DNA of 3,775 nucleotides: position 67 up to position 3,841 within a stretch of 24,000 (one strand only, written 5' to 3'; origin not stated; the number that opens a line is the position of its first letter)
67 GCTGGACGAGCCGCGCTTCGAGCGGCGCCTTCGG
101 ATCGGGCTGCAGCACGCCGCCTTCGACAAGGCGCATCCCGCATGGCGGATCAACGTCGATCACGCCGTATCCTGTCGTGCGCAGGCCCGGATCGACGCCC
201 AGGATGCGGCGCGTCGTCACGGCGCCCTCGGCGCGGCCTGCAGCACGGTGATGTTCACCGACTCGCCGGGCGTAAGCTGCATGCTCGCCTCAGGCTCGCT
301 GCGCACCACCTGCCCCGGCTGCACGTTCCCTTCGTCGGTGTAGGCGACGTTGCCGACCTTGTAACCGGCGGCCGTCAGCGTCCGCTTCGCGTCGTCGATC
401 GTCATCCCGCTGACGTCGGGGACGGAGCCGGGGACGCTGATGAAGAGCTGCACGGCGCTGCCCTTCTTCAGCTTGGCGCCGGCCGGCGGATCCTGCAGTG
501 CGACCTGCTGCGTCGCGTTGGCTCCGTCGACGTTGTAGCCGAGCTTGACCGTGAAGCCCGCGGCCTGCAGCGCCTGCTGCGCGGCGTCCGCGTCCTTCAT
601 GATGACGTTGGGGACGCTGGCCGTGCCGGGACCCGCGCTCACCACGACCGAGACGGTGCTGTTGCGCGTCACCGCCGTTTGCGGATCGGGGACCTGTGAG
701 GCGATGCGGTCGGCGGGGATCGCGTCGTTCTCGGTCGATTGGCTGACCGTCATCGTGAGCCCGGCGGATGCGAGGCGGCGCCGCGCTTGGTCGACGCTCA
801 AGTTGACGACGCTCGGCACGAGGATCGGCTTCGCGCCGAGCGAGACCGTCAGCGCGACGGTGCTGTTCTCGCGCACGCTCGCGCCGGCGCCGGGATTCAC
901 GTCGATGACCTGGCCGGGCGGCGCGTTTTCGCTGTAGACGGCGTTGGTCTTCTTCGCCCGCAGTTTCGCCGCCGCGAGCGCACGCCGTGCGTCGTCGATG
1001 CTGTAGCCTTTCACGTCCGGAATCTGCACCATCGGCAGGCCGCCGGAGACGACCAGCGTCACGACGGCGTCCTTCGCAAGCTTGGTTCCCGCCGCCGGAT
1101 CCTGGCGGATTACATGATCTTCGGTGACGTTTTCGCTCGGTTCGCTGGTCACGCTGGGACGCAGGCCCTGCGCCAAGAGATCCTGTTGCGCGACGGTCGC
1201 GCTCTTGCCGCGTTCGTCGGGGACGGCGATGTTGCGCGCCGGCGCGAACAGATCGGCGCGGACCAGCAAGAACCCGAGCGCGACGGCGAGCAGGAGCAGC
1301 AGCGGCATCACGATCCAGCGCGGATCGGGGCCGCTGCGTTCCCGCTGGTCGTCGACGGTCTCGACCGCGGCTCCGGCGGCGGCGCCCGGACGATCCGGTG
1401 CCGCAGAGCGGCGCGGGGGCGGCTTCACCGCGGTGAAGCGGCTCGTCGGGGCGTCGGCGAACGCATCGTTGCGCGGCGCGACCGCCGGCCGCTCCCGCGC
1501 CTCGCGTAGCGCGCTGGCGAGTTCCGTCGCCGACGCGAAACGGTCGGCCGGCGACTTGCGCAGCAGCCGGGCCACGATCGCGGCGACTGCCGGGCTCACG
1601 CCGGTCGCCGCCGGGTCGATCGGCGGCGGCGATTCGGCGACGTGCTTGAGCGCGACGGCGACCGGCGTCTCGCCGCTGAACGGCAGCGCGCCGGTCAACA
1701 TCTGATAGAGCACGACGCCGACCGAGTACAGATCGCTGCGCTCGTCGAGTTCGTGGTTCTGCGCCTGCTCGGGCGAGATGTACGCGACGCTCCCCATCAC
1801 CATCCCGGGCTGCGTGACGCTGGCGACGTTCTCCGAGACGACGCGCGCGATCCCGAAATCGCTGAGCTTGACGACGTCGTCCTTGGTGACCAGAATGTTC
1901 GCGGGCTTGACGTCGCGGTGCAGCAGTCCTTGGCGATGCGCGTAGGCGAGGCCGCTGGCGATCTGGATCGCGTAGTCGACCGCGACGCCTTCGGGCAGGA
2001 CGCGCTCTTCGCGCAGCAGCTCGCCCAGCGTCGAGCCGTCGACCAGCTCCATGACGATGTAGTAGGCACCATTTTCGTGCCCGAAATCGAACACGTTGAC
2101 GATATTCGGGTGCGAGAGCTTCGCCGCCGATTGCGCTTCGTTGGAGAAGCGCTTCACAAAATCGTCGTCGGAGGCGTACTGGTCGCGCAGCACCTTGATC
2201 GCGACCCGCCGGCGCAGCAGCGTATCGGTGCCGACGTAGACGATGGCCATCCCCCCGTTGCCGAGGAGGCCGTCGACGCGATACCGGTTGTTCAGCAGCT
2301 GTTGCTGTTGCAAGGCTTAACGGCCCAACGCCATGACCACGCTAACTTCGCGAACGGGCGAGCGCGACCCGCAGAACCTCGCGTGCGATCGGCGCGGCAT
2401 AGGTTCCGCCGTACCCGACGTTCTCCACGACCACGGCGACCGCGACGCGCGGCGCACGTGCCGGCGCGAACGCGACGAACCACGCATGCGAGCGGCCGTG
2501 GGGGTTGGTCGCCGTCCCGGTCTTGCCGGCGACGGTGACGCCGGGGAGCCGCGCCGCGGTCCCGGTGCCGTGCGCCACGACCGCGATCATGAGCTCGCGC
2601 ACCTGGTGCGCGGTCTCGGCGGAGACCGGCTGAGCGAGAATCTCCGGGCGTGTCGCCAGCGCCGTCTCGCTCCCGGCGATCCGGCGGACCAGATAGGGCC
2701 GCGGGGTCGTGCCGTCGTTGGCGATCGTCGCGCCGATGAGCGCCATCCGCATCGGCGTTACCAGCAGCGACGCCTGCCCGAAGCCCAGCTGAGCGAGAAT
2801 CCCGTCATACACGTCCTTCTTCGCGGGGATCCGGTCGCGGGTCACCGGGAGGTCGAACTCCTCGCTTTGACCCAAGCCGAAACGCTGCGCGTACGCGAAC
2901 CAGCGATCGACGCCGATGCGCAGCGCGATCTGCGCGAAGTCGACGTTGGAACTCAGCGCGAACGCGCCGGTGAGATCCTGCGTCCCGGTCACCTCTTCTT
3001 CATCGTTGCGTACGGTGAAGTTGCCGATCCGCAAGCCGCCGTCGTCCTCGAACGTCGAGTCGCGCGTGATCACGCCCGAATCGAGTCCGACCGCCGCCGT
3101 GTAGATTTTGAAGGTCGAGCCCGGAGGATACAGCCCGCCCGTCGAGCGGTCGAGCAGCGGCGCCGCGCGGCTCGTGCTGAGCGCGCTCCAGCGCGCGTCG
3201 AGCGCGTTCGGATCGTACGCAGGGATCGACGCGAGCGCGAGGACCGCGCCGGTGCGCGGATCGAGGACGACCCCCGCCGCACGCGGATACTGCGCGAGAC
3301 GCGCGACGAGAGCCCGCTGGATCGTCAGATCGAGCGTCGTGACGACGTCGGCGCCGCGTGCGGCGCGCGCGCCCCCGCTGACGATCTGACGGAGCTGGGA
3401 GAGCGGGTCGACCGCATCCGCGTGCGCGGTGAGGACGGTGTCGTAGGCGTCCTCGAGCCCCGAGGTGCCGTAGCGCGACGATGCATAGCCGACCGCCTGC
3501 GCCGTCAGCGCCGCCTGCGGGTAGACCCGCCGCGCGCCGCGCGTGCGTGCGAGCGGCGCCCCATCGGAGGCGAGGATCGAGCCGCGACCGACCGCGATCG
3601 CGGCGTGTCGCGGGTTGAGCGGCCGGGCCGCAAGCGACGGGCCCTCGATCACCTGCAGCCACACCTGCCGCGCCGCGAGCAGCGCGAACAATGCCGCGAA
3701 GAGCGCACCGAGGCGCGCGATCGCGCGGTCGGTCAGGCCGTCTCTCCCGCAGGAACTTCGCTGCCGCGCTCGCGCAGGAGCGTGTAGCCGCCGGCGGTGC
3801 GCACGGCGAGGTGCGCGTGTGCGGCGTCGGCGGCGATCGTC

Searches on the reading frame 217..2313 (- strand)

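Call 6: search_protein_families(library=pfam, proteins=[window:217-2313:-], max_evalue=0.001)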
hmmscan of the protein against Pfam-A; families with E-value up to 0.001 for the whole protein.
window:217-2313:- (698 aa): 4 families
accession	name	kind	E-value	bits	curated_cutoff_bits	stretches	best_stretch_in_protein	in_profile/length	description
PF03793.24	PASTA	-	1.5e-64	214.3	23.2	5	429-491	1-63/64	PASTA domain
PF00069.31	Pkinase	-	7.8e-54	183.3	31.7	1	11-263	1-255/263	Protein kinase domain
PF07714.23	PK_Tyr_Ser-Thr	-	9e-39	133.8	23.1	1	16-258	6-248/258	Protein tyrosine and serine/threonine kinase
PF03109.22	ABC1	-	3.3e-05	23.6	22.9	1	83-162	142-220/244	ABC1 atypical kinase-like domain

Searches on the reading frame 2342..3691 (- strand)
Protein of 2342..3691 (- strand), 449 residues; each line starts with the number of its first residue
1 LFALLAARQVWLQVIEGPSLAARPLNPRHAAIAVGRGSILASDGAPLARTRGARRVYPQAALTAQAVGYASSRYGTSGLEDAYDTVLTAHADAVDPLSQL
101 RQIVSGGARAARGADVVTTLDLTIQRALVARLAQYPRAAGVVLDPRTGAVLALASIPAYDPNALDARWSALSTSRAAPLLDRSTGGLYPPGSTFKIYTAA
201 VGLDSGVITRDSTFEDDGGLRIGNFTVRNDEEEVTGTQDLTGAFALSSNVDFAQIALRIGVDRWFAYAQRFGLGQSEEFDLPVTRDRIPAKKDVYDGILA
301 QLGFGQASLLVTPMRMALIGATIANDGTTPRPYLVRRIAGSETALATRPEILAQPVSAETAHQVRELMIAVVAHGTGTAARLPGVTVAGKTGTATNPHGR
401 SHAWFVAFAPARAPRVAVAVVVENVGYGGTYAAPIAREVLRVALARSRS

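Call 6: search_protein_families(library=pfam, proteins=[window:2342-3691:-], max_evalue=0.001)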
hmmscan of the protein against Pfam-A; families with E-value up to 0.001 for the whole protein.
window:2342-3691:- (449 aa): 2 families
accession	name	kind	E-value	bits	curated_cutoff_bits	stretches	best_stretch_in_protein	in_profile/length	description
PF00905.27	Transpeptidase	-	1.1e-68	232.1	22.1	1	140-440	3-298/299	Penicillin binding protein transpeptidase domain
PF21922.1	PBP_dimer_2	-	1.1e-10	42.1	27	1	36-107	1-76/83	Penicillin binding protein A dimerisation domain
